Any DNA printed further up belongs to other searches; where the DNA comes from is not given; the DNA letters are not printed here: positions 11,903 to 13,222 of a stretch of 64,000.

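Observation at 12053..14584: Pilin, HExxH zincin-like protein and ATP-grasp ligase as a three-gene unit: a candidate post-translational modification module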

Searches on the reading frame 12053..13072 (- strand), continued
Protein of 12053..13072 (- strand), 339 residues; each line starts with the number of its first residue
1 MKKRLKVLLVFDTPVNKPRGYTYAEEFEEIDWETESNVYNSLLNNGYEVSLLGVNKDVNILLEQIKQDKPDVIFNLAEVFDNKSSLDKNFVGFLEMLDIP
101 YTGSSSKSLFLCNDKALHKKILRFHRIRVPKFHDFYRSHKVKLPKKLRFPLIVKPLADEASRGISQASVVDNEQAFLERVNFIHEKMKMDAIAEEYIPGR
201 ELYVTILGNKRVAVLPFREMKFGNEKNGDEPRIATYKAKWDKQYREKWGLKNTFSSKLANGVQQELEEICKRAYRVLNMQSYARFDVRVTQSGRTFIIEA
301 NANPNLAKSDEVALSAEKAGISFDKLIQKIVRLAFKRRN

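Call 73: fold_search(model_id=the predicted structure, library=pdb)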
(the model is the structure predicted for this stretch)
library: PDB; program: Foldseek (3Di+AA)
matches with E <= 10: 1520; with E <= 0.001: 790
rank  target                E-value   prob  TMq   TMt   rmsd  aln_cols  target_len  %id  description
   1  3r5x_D                2.3e-23  1.00  0.75  0.83   5.2       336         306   23  Crystal Structure of D-alanine--D-Alanine Ligase from Bacillus anthracis complexed with ATP (released 2011-04-06)
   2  3r5x_B                1.6e-22  1.00  0.74  0.86   4.2       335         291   21  Crystal Structure of D-alanine--D-Alanine Ligase from Bacillus anthracis complexed with ATP (released 2011-04-06)
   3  3r23_B                2.2e-22  1.00  0.72  0.81   5.1       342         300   22  Crystal Structure of D-alanine--D-Alanine Ligase from Bacillus anthracis (released 2011-03-30)
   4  3r5x_A                3.4e-22  1.00  0.72  0.81   5.4       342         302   22  Crystal Structure of D-alanine--D-Alanine Ligase from Bacillus anthracis complexed with ATP (released 2011-04-06)
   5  8evx_B                3.4e-22  1.00  0.74  0.82   4.9       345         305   20  DdlA from Pseudomonas aeruginosa PAO1 in complex with ADP and phosphorylated D-cycloserine (released 2023-08-30)
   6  3r23_A                4.3e-22  1.00  0.73  0.81   4.5       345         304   20  Crystal Structure of D-alanine--D-Alanine Ligase from Bacillus anthracis (released 2011-03-30)
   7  6u1h_C                6.1e-22  1.00  0.73  0.77   5.1       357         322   21  Thermus thermophilus D-alanine-D-alanine ligase in complex with ADP, phosphate, Mg2+ and K+ (released 2020-05-06)
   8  6u1d_A                6.1e-22  1.00  0.71  0.75   5.8       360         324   21  Thermus thermophilus D-alanine-D-alanine ligase in complex with ATP, D-alanine-D-alanine, Mg2+ and Rb+ (released 2020-05-06)
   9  6u1f_A                8.8e-22  1.00  0.73  0.76   5.2       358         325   21  Thermus thermophilus D-alanine-D-alanine ligase in complex with ATP, D-alanine-D-alanine, Mg2+ and Cs+ (released 2020-05-06)
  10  6u1e_A                1.3e-21  1.00  0.73  0.76   4.7       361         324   21  Thermus thermophilus D-alanine-D-alanine ligase in complex with ATP, D-alanine-D-alanine, Mg2+ and Rb+ (released 2020-05-06)
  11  6u1k_D                1.3e-21  1.00  0.73  0.77   5.6       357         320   21  Thermus thermophilus D-alanine-D-alanine ligase in complex with ADP, carbonate, D-alanine-D-alanine, Mg2+ and K+ (released 2020-05-06)
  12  3q1k_A                1.5e-21  1.00  0.73  0.70   6.5       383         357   20  The Crystal Structure of the D-alanyl-alanine Synthetase A from Salmonella enterica Typhimurium Complexed with ADP (released 2011-01-12)
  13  6u1k_C                1.5e-21  1.00  0.70  0.74   5.3       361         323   21  Thermus thermophilus D-alanine-D-alanine ligase in complex with ADP, carbonate, D-alanine-D-alanine, Mg2+ and K+ (released 2020-05-06)
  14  3i12_D                1.8e-21  1.00  0.73  0.70   5.8       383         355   20  The crystal structure of the D-alanyl-alanine synthetase A from Salmonella enterica subsp. enterica serovar Typhimuriu (released 2009-08-18)
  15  6u1d_B                2.3e-21  1.00  0.71  0.74   5.9       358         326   20  Thermus thermophilus D-alanine-D-alanine ligase in complex with ATP, D-alanine-D-alanine, Mg2+ and Rb+ (released 2020-05-06)
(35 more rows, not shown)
